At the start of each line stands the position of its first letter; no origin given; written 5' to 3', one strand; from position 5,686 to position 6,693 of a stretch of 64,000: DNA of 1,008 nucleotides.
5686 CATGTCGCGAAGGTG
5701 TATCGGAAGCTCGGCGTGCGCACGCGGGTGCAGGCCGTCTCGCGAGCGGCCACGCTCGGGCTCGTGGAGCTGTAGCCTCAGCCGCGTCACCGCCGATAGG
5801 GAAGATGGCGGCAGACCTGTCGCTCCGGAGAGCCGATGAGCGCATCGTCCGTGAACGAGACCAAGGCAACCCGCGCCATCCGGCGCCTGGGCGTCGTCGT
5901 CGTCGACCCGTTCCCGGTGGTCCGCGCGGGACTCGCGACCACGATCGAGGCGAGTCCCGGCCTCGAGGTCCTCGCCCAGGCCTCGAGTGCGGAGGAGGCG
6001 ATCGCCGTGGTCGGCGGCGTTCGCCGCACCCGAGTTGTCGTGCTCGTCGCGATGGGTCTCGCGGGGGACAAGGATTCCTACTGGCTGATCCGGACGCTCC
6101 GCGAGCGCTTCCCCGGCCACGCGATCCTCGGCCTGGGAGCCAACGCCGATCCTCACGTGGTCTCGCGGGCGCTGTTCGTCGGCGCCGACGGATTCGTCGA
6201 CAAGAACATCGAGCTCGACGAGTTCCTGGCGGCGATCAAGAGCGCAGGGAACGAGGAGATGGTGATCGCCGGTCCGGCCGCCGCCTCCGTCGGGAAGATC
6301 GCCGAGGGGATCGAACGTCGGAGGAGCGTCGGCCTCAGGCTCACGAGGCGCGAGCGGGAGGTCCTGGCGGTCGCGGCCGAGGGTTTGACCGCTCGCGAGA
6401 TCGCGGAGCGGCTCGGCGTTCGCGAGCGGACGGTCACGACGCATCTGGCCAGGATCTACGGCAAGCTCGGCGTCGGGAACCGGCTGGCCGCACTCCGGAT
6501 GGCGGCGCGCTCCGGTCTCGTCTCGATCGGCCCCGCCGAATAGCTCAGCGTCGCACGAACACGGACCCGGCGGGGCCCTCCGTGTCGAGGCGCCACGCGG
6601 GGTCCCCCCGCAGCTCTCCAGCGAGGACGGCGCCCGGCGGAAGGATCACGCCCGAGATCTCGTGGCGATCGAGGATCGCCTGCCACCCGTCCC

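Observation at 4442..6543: Three tandem kinase-less NarL/LuxR regulators, each with a differently broken phosphorylation site, beside a Tad pilus locus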

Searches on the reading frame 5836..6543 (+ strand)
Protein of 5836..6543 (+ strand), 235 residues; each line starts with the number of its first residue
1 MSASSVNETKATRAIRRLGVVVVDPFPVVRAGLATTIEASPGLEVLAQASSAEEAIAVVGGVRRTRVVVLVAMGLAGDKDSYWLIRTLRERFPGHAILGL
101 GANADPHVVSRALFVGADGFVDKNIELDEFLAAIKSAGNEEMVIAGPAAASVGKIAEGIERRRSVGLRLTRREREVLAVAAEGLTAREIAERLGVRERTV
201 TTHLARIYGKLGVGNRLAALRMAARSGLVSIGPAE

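Call 3: search_protein_families(library=pfam, proteins=[window:5836-6543:+], max_evalue=0.01)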
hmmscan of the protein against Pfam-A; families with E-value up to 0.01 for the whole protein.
window:5836-6543:+ (235 aa): 12 families
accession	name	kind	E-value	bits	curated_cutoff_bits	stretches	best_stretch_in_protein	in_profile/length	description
PF00196.25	GerE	-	6.3e-18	64.6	23.5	1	169-223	3-57/57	Bacterial regulatory proteins, luxR family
PF00072.30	Response_reg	-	1.1e-09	38.8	30.2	1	20-135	1-111/111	Response regulator receiver domain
PF08281.18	Sigma70_r4_2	-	1.5e-08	34.6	25.7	1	168-210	10-53/54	Sigma-70, region 4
PF21476.4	PF0610-like_N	-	2.8e-05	24.7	33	1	170-207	1-38/50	PF0610-like, N-terminal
PF04967.18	HTH_10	-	0.00023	21.3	23.1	1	170-211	2-51/53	HTH DNA binding domain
PF12840.13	HTH_20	-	0.00037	20.8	27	0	180-204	15-39/51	Helix-turn-helix domain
PF14493.12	HTH_40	-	0.00047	20.8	27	1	176-208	5-37/89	Helix-turn-helix domain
PF13384.12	HTH_23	-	0.00062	19.9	24.6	1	174-204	8-38/50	Homeodomain-like domain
PF04545.22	Sigma70_r4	-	0.0011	18.9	24.1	1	168-210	4-47/50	Sigma-70, region 4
PF13551.12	HTH_29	-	0.0012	19.4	28.1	1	176-206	4-35/64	Winged helix-turn helix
PF08279.18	HTH_11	-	0.0025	18.1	25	1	181-207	12-39/55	HTH domain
PF07638.17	Sigma70_ECF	-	0.0068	16.8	21.1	1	151-207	122-175/185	ECF sigma factor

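Call 9: search_solved_structures(query=window:5836-6543:+, show_alignments=2)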
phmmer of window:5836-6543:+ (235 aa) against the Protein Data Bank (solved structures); distinct sequences matched with E-value up to 0.001: 51.
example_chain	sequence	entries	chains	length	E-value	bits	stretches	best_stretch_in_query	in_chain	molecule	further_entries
3c3w_A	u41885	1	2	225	2.6e-21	79.4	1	20-222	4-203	TWO COMPONENT TRANSCRIPTIONAL REGULATORY PROTEIN DEVR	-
1a04_A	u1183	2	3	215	2.1e-17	66.6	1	20-219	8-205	NITRATE/NITRITE RESPONSE REGULATOR PROTEIN NARL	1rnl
7ve6_A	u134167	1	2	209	6.3e-15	58.6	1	19-228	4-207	Response regulator protein VraR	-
4gvp_A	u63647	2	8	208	7.1e-15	58.4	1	19-228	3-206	Response regulator protein vraR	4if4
5hev_A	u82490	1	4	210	6.6e-14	55.2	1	19-229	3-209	Response regulator protein VraR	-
4yn8_A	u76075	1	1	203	1.1e-13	54.5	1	18-226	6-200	Response regulator ChrA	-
5vxn_A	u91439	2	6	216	2.7e-13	53.2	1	17-224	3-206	Transcriptional regulatory protein RcsB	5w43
5o8y_A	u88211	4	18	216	3.4e-13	52.9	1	17-223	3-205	Transcriptional regulatory protein RcsB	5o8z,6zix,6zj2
6eo2_A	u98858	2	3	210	4.9e-13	52.4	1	17-221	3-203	Transcriptional regulatory protein RcsB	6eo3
4ldz_A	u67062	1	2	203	1.7e-09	40.8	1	28-226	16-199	Transcriptional regulatory protein DesR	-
8zwn_A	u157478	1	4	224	4.4e-09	39.4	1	17-216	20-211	DNA-binding transcriptional activator EvgA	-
5f64_A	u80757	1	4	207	4.7e-09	39.4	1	18-216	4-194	Positive transcription regulator EvgA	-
4wt0_B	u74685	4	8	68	1.4e-07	34.5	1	169-228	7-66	Response regulator receiver domain protein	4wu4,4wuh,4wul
7dwm_A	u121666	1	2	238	4e-07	33.1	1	160-233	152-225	Transcriptional regulator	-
4wsz_A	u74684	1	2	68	7.1e-07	32.2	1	169-228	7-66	Response regulator receiver domain protein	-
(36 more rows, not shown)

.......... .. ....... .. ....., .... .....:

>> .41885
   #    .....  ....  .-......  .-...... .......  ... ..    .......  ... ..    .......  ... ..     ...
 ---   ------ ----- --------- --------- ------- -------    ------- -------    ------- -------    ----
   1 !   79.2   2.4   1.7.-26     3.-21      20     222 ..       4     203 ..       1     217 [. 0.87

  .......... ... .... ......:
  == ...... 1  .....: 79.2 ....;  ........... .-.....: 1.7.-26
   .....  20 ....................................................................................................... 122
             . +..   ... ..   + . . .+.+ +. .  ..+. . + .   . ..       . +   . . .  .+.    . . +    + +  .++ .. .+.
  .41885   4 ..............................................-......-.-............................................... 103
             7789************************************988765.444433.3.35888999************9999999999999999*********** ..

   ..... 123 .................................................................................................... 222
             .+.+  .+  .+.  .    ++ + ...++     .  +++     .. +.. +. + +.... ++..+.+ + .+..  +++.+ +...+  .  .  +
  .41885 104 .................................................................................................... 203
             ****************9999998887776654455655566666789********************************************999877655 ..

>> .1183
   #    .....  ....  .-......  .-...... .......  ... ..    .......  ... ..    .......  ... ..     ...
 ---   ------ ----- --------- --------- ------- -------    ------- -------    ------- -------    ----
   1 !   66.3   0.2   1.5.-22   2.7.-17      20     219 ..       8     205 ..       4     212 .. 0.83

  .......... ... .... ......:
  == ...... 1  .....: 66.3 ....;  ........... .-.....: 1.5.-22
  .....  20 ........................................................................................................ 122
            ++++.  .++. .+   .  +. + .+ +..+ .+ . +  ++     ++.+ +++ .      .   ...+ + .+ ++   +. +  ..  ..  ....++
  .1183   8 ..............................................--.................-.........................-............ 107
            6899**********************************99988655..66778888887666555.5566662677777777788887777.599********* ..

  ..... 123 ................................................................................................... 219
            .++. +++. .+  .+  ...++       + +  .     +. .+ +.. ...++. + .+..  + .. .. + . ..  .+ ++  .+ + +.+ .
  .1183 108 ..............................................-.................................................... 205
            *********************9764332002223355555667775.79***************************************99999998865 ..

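Call 39: search_protein_families(library=ncbifam, proteins=[window:5836-6543:+], max_evalue=0.001)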
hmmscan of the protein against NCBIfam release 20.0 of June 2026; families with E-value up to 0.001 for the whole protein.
window:5836-6543:+ (235 aa): 27 families (the best 25 are shown)
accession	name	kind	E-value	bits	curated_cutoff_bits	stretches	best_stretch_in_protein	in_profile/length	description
NF047785.1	respo_reg_MadR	equivalog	4.1e-31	108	300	1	20-229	3-209/209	MadR family response regulator transcription factor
NF052445.1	RespRegMctR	equivalog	4e-23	81.9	300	1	19-227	3-203/205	two-component system response regulator MctR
NF011896.0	PRK15369.1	equivalog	4.4e-21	75.5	242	1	19-228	5-209/211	two component system response regulator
NF007935.0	PRK10651.1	equivalog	2.8e-20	72.4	250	1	19-219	8-206/216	two-component system response regulator NarL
NF007685.0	PRK10360.1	equivalog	9.2e-20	71.3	258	1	20-218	4-187/196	response regulator transcription factor UhpA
NF007708.0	PRK10403.1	equivalog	7.8e-16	58.2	343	1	19-220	8-205/215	nitrate/nitrite response regulator protein NarP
NF007403.0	PRK09935.1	equivalog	4.6e-15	55.8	271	1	19-217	5-198/210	fimbria biosynthesis transcriptional regulator FimZ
NF007018.1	PRK09483.1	equivalog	3.3e-14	53.1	280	1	19-230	3-210/217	UvrY/SirA/GacA family response regulator transcription factor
NF041830.1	RR_TF_ErdR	exception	4.6e-14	52.6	390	1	20-219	4-201/213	response regulator transcription factor ErdR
NF008098.0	PRK10840.1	equivalog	1.1e-13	51.2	235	1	17-222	3-204/216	response regulator transcription factor RcsB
NF006900.1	PRK09390.1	equivalog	7.6e-12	45.2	255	1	20-227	7-201/203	response regulator FixJ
NF007419.0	PRK09958.1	equivalog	8e-12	45.2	251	1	21-225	4-200/204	acid-sensing system DNA-binding response regulator EvgA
NF052366.1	photon_PedR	equivalog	7.2e-11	42.1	120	1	169-230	3-64/74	photosynthetic electron transport-dependent transcriptional regulator PedR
NF040749.1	tetrathio_RR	equivalog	3.8e-09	36.5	290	1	68-219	46-183/191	tetrathionate respiration response regulator TtrR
NF003420.0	PRK04841.1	equivalog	6.2e-09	34.4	537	1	168-224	838-894/903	HTH-type transcriptional regulator MalT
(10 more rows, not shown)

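Call 58: search_protein_representatives(protein=window:5836-6543:+)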
Query: 235 residues. Proteins with E-value up to 0.001 (for the whole library): 136913; up to 1e-10: 16429; up to 1e-30: 73. The best 150 are listed.
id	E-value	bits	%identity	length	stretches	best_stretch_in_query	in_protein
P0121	2.5e-91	321.2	86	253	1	1-187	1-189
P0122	6.9e-76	270.8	41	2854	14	161-225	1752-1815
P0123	1.1e-73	263.7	58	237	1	7-232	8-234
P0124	1.3e-62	227.4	68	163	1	73-233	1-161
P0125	6.4e-59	215.4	88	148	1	23-138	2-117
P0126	1.2e-57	211.2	49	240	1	12-229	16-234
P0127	4.3e-57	209.4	43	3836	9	165-229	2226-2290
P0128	2.4e-54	200.4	54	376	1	12-233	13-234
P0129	4.8e-54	199.4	51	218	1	21-230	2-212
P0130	8.3e-54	198.7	55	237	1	14-228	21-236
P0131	3.6e-53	196.6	47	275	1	3-232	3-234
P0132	5.2e-52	192.8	50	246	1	18-233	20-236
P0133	5.8e-52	192.7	48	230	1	16-229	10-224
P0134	7.3e-51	189.1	49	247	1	7-231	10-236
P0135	2.8e-50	187.1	48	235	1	16-233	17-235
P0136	1.7e-49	184.6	52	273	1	23-232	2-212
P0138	1.3e-47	178.4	48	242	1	16-230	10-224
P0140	2.1e-46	174.5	48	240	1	11-231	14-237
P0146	5.7e-43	163.3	43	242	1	9-231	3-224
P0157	9.6e-40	152.7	45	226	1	15-228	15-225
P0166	3.8e-37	144.3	40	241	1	17-230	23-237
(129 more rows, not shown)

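Call 60: list_cluster_members(proteins=[P0123, P0126, P0129, P0132, P0133, P0138, P0140, P0146, P0157, P0166])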
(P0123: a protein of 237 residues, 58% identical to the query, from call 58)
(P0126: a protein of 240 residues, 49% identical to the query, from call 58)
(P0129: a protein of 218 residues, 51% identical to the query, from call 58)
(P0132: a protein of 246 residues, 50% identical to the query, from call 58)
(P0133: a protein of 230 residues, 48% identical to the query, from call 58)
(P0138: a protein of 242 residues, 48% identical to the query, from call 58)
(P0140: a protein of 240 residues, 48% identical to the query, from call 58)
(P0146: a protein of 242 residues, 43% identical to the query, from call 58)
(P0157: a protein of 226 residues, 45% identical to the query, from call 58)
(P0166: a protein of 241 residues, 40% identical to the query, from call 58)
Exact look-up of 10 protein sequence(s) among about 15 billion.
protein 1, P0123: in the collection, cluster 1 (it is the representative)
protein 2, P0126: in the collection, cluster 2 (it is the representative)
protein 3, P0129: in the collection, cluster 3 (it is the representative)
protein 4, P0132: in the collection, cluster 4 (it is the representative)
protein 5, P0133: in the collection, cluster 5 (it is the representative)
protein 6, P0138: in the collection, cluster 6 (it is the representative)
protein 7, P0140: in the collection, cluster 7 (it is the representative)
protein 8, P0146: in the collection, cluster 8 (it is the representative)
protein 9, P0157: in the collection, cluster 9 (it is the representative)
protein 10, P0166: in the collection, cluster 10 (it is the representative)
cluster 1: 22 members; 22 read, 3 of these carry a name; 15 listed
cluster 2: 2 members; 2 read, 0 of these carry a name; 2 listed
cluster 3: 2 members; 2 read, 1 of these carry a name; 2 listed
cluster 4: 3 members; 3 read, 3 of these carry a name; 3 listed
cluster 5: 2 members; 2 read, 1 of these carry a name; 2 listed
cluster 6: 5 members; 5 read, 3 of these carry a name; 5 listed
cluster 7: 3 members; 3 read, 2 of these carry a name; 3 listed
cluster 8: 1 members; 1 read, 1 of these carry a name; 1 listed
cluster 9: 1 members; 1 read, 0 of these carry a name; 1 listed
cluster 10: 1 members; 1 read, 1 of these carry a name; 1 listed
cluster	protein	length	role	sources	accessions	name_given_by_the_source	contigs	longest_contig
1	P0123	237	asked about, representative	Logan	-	-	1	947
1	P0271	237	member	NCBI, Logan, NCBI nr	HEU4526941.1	MAG TPA: response regulator transcription factor [Actinomycetota bacterium] | response regulator transcription factor [Actinomycetota bacterium]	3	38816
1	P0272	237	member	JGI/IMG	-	DNA-binding NarL/FixJ family response regulator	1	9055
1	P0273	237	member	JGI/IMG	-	DNA-binding NarL/FixJ family response regulator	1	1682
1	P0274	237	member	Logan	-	-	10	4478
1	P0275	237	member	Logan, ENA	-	-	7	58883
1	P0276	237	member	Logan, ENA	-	-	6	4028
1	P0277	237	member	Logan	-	-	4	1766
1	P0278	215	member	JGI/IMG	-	-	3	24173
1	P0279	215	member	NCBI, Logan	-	-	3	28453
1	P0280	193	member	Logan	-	-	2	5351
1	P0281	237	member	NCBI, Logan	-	-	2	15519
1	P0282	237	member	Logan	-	-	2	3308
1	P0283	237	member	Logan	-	-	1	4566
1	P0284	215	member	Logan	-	-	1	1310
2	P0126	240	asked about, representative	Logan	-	-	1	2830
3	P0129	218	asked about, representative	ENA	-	-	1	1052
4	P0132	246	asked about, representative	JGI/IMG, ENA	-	DNA-binding NarL/FixJ family response regulator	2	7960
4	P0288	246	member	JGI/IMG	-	two-component system response regulator DesR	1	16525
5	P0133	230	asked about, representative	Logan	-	-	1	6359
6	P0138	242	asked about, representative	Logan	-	-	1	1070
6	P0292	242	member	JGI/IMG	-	DNA-binding NarL/FixJ family response regulator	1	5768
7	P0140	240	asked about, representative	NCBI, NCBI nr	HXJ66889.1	MAG TPA: response regulator transcription factor [Actinomycetota bacterium] | response regulator transcription factor [Actinomycetota bacterium]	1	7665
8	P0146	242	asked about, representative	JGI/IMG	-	DNA-binding NarL/FixJ family response regulator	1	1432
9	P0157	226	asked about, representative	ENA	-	-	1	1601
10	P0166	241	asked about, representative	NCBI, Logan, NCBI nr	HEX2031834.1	MAG TPA: response regulator transcription factor [Actinomycetota bacterium] | response regulator transcription factor [Actinomycetota bacterium]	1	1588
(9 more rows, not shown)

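Call 86: find_encoding_contigs(protein=P0275, flank=10000, max_places=2)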
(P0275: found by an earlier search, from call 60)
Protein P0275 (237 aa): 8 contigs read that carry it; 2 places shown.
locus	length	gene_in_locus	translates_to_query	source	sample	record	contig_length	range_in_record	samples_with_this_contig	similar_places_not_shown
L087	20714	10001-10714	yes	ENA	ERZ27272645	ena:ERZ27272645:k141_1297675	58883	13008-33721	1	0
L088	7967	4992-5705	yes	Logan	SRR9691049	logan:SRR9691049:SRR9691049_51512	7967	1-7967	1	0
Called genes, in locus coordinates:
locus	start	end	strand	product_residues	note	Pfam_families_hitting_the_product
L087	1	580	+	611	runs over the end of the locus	PF00009:GTP_EFTU, PF01926:MMR_HSR1 (weak), PF22042:EF-G_D2, PF03144:GTP_EFTU_D2, PF00679:EFG_C, PF21018:BipA_C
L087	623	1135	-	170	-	PF00160:Pro_isomerase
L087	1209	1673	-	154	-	PF08327:AHSA1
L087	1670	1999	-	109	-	PF13545:HTH_Crp_2 (weak), PF12840:HTH_20, PF01022:HTH_5, PF12802:MarR_2, PF13412:HTH_24 (weak), PF01978:TrmB (weak)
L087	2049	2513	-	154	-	PF08534:Redoxin, PF00578:AhpC-TSA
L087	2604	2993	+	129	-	PF03625:DUF302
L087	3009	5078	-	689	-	PF03190:Thioredox_DsbH, PF13899:Thioredoxin_7, PF07221:GlcNAc_2-epim (faint)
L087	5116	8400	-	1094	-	PF00211:Guanylate_cyc, PF13191:AAA_16, PF13401:AAA_22 (weak)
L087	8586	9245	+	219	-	PF00072:Response_reg, PF00196:GerE, PF08281:Sigma70_r4_2 (faint)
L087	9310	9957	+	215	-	PF00072:Response_reg, PF00196:GerE, PF13384:HTH_23 (weak), PF13412:HTH_24 (weak)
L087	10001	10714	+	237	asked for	PF00072:Response_reg, PF00196:GerE, PF08281:Sigma70_r4_2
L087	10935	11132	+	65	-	PF04964:Flp_Fap (weak)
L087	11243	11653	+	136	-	PF07811:TadE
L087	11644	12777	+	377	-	-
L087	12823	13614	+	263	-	PF16976:RcpC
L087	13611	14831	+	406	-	PF01656:CbiA, PF10609:ParA (weak), PF13614:AAA_31 (faint)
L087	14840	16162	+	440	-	PF00437:T2SSE, PF27713:UCP018868 (faint)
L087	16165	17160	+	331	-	PF00482:T2SSF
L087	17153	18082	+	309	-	PF00482:T2SSF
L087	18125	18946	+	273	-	PF00800:PDT, PF01842:ACT (weak)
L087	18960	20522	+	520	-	PF13570:Beta-prop_ACSF4 (weak), PF13360:PQQ_2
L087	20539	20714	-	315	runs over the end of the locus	PF01694:Rhomboid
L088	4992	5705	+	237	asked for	PF00072:Response_reg, PF00196:GerE, PF08281:Sigma70_r4_2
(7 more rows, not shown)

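Call 87: find_encoding_contigs(protein=P0288, flank=10000, max_places=2)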
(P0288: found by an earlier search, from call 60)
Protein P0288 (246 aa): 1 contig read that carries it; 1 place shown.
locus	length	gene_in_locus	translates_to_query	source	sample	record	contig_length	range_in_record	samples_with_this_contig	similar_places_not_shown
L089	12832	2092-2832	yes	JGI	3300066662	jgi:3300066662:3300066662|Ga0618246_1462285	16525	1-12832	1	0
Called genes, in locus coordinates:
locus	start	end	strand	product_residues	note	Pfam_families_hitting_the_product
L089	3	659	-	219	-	?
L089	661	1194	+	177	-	-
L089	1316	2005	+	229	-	PF00072:Response_reg, PF08281:Sigma70_r4_2 (weak), PF00196:GerE, PF13384:HTH_23 (weak)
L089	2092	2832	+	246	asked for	PF00196:GerE, PF08281:Sigma70_r4_2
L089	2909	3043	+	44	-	-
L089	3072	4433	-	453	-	-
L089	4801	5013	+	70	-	PF04964:Flp_Fap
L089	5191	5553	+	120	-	PF07811:TadE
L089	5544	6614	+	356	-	PF13400:Tad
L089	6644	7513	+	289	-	PF16976:RcpC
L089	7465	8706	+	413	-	PF01656:CbiA (weak), PF10609:ParA (weak)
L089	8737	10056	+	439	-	PF00437:T2SSE, PF27713:UCP018868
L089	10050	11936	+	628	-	PF00092:VWA, PF13519:VWA_2, PF13768:VWA_3, PF00482:T2SSF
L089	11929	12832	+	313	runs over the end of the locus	PF00482:T2SSF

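Call 88: find_encoding_contigs(protein=P0140, flank=8000, max_places=1)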
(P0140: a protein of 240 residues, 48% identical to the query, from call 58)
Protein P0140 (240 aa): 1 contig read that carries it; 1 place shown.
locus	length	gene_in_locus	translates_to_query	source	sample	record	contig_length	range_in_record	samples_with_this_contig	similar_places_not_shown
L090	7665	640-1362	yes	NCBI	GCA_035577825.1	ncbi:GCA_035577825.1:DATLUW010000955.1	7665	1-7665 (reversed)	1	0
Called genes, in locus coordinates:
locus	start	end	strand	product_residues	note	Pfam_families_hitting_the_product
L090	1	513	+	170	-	?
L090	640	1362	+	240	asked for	PF00072:Response_reg, PF00196:GerE, PF08281:Sigma70_r4_2 (weak)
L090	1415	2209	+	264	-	PF12146:Hydrolase_4, PF00561:Abhydrolase_1, PF12697:Abhydrolase_6, PF02129:Peptidase_S15 (faint)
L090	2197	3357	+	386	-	PF02597:ThiS, PF00781:DAGK_cat, PF19279:YegS_C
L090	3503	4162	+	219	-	PF11209:LmeA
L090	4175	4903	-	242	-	PF01507:PAPS_reduct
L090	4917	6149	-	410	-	PF00999:Na_H_Exchanger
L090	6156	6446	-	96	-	-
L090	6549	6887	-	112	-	-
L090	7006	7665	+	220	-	PF14306:PUA_2, PF01747:ATP-sulfurylase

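Call 89: find_encoding_contigs(protein=P0133, flank=8000, max_places=1)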
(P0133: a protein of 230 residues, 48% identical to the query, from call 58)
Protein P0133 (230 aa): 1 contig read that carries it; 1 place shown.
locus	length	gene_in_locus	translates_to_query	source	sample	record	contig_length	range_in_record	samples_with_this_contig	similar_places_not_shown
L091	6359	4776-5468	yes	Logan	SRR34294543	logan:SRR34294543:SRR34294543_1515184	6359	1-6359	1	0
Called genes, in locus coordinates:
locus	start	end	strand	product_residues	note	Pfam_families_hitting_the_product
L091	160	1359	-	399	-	PF09594:GT87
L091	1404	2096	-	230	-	PF00072:Response_reg (weak), PF00196:GerE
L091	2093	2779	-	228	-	PF00072:Response_reg, PF00196:GerE, PF08281:Sigma70_r4_2 (weak)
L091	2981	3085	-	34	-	-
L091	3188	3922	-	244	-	PF01478:Peptidase_A24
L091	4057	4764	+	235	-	PF00072:Response_reg, PF00196:GerE, PF13384:HTH_23 (weak), PF09339:HTH_IclR (weak)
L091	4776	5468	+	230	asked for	PF00072:Response_reg, PF00196:GerE, PF08281:Sigma70_r4_2 (weak)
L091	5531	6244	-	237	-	PF00072:Response_reg, PF08281:Sigma70_r4_2 (weak), PF00196:GerE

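Call 90: find_encoding_contigs(protein=P0134, flank=8000, max_places=1)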
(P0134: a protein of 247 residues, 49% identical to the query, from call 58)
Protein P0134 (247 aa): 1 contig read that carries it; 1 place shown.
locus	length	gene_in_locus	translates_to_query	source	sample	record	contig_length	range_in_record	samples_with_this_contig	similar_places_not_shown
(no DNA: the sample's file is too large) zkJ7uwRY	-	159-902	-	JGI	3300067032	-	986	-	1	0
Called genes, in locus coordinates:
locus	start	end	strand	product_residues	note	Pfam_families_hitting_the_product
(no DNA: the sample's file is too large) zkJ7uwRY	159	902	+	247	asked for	PF08281:Sigma70_r4_2 (weak), PF00196:GerE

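Call 101: find_encoding_contigs(protein=P0292, flank=8000, max_places=1)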
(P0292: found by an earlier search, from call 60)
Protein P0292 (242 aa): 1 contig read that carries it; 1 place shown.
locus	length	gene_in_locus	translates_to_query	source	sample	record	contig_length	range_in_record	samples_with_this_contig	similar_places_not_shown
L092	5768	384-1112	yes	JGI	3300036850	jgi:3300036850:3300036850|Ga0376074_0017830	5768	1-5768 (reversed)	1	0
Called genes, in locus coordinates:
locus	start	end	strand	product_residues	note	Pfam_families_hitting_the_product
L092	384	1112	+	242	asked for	PF00072:Response_reg, PF00196:GerE, PF08281:Sigma70_r4_2, PF13384:HTH_23 (weak), PF21476:PF0610-like_N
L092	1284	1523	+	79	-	-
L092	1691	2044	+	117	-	PF07811:TadE (weak)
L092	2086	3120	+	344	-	-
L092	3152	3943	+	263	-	PF08666:SAF (faint), PF16976:RcpC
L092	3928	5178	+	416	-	PF10609:ParA (weak), PF01656:CbiA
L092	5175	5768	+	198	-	?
